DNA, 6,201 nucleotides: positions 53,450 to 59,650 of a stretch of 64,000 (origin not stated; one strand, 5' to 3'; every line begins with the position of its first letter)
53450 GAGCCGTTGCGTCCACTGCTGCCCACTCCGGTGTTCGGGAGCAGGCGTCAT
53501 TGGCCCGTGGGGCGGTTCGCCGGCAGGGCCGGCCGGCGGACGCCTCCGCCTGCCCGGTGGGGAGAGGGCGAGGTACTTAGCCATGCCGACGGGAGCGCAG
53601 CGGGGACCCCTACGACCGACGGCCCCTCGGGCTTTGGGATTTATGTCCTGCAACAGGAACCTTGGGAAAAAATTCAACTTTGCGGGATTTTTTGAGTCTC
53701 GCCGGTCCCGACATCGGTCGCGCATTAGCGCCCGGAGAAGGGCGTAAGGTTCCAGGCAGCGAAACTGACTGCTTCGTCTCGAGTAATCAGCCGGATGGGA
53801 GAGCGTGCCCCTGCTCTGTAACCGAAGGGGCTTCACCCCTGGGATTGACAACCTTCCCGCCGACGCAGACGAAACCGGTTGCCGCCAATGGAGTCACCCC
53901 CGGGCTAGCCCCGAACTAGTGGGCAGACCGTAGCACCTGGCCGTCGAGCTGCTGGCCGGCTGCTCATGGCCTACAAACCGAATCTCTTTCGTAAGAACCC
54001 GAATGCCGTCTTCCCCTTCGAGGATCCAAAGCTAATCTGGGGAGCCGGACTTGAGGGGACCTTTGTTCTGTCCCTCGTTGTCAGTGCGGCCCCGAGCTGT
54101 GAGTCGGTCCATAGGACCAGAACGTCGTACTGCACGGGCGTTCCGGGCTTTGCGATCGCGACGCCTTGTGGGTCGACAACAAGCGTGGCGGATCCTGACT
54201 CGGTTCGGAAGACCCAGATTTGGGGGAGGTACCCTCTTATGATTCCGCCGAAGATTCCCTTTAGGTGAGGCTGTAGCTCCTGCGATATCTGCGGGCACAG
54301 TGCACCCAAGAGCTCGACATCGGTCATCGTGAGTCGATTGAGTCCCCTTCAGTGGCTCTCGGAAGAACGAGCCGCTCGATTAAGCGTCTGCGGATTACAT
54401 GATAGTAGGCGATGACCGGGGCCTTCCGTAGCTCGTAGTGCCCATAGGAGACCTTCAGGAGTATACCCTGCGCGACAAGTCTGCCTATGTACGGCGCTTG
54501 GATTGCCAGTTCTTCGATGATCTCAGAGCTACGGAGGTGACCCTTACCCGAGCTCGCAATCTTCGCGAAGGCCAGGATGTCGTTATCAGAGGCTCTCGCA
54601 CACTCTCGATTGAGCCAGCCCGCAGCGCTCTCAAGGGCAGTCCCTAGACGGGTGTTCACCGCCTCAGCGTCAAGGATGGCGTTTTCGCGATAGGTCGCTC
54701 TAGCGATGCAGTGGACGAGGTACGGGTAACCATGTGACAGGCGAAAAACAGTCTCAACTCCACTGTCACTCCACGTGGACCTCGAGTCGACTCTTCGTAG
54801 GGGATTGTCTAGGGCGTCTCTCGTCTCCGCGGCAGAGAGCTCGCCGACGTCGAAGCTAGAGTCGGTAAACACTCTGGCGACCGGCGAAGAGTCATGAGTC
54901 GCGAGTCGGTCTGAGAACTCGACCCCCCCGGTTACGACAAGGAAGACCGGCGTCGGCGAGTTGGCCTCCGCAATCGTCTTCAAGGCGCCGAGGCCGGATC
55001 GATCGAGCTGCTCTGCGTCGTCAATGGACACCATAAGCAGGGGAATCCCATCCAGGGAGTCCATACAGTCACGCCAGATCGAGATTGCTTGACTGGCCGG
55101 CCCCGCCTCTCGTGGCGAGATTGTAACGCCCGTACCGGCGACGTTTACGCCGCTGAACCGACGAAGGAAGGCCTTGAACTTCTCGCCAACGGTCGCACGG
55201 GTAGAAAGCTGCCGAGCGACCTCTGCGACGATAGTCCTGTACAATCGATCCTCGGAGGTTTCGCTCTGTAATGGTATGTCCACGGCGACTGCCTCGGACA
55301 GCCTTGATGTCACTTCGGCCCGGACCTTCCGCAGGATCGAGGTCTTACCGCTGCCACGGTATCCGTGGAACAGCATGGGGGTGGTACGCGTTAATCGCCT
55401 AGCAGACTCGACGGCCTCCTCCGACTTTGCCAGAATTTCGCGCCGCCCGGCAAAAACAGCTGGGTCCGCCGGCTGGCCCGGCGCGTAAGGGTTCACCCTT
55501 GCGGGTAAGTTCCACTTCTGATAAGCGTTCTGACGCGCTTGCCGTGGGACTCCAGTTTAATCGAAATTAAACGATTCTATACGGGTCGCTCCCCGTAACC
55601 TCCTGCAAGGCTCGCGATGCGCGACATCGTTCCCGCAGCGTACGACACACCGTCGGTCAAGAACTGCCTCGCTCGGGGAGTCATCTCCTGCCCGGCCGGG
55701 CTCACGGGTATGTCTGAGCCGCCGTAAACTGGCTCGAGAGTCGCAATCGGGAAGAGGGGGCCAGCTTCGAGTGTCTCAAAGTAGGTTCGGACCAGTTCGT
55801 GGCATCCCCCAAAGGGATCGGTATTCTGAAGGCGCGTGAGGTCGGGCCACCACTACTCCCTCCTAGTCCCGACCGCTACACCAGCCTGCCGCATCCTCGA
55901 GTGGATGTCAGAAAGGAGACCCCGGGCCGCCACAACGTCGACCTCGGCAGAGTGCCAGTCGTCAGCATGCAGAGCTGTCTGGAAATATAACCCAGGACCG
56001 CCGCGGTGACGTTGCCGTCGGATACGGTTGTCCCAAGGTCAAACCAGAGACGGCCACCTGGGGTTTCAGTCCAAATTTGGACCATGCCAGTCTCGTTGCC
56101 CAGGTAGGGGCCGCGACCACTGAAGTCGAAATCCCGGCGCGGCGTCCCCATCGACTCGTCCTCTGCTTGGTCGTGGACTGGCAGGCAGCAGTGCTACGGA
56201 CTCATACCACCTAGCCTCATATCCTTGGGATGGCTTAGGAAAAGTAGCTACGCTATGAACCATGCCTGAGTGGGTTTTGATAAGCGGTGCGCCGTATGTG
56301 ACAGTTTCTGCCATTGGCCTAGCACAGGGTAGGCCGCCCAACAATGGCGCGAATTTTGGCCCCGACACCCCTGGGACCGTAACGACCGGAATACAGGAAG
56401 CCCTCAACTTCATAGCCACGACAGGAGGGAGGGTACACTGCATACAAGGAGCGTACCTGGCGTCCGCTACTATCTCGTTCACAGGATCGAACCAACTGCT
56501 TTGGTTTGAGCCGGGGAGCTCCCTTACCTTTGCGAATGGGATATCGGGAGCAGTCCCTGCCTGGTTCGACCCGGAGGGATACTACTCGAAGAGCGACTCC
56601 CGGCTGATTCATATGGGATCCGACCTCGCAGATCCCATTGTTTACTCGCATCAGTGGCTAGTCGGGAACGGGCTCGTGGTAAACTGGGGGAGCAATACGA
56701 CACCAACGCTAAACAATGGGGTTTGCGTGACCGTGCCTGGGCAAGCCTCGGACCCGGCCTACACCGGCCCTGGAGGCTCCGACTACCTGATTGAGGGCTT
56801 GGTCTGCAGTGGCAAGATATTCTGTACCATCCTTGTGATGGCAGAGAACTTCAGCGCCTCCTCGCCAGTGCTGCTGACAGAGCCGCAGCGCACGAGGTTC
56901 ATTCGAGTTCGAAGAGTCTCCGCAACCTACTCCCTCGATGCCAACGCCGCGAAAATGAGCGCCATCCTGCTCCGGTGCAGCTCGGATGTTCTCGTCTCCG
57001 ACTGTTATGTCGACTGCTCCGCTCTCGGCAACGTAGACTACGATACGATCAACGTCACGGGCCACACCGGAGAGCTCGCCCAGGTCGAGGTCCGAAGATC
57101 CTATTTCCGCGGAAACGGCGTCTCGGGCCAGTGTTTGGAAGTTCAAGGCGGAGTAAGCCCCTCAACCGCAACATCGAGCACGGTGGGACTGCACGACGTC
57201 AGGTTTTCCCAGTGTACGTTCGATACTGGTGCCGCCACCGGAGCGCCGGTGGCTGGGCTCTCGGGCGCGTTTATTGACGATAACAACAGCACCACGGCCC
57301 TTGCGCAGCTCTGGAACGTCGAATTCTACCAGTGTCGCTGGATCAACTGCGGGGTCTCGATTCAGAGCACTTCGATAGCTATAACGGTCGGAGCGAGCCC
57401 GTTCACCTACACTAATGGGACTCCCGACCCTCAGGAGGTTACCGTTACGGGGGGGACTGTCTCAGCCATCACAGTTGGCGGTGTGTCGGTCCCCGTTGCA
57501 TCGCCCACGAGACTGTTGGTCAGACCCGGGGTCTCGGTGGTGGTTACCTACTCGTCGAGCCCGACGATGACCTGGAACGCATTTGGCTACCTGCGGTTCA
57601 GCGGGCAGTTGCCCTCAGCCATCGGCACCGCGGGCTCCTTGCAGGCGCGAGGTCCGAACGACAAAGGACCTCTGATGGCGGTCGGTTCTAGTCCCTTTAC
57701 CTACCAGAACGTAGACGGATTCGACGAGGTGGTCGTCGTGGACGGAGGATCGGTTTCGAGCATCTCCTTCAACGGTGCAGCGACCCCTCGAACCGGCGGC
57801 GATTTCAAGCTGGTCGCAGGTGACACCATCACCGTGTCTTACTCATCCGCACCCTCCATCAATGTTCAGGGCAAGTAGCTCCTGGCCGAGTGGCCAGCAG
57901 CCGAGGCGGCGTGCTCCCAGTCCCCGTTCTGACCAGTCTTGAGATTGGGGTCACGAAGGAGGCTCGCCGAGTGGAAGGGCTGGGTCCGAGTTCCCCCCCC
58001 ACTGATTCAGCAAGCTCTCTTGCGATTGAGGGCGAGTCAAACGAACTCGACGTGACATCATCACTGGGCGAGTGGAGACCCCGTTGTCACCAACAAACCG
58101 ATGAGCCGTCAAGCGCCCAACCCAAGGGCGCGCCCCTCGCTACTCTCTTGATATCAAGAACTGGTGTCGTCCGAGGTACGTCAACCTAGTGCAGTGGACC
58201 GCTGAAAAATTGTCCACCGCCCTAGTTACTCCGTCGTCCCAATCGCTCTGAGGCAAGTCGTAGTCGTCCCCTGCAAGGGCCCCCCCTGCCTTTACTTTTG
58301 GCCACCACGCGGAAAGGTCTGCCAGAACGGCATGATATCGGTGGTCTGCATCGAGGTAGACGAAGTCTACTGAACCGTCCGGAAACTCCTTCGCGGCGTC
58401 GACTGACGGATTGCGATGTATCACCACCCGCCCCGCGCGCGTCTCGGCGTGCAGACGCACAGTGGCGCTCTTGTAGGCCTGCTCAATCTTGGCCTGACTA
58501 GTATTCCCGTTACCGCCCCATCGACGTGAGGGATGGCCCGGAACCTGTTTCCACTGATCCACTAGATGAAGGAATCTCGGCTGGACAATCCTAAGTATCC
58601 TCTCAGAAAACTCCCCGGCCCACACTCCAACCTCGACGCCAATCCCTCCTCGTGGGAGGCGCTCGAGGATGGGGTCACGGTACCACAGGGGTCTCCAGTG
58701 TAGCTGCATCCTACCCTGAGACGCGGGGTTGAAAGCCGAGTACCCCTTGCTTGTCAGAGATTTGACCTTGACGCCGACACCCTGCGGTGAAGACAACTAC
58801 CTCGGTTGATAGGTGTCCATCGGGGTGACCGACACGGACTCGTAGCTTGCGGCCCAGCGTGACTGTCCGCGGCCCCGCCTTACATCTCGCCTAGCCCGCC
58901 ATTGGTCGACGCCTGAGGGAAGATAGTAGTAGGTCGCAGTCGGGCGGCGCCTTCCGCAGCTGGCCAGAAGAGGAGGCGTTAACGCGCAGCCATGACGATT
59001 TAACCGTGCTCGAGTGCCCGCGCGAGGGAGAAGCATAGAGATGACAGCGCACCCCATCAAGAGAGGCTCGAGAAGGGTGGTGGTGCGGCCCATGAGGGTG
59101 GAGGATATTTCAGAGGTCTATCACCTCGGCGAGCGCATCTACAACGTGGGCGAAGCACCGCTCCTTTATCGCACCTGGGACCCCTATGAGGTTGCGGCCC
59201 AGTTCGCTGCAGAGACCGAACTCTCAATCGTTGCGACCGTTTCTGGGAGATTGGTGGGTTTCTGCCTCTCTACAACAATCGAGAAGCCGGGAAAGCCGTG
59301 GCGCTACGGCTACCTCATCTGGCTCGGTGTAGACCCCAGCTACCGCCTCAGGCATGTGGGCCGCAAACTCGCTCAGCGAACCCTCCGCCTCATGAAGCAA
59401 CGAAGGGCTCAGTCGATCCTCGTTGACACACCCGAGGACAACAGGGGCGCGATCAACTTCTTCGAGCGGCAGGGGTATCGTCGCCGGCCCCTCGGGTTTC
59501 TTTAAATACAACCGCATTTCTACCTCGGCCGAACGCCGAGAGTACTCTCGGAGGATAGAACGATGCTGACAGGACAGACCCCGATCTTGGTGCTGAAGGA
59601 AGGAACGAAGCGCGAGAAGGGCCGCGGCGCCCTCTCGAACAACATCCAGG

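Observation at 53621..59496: About 5.9-kb low-GC island between the hydrogenase-like operon and the thermosome gene, bracketed by an 11-bp direct repeat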

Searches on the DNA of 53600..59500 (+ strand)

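Call 91: search_dna_similar(query=window:53600-59500:+, collection=plasmids, mode=distant, max_rows=10)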
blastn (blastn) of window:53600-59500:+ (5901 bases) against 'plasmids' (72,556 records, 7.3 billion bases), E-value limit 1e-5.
No match.

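Call 92: search_dna_similar(query=window:53600-59500:+, collection=phages, mode=distant, max_rows=10)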
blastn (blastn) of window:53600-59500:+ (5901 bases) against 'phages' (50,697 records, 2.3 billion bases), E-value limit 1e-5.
No match.
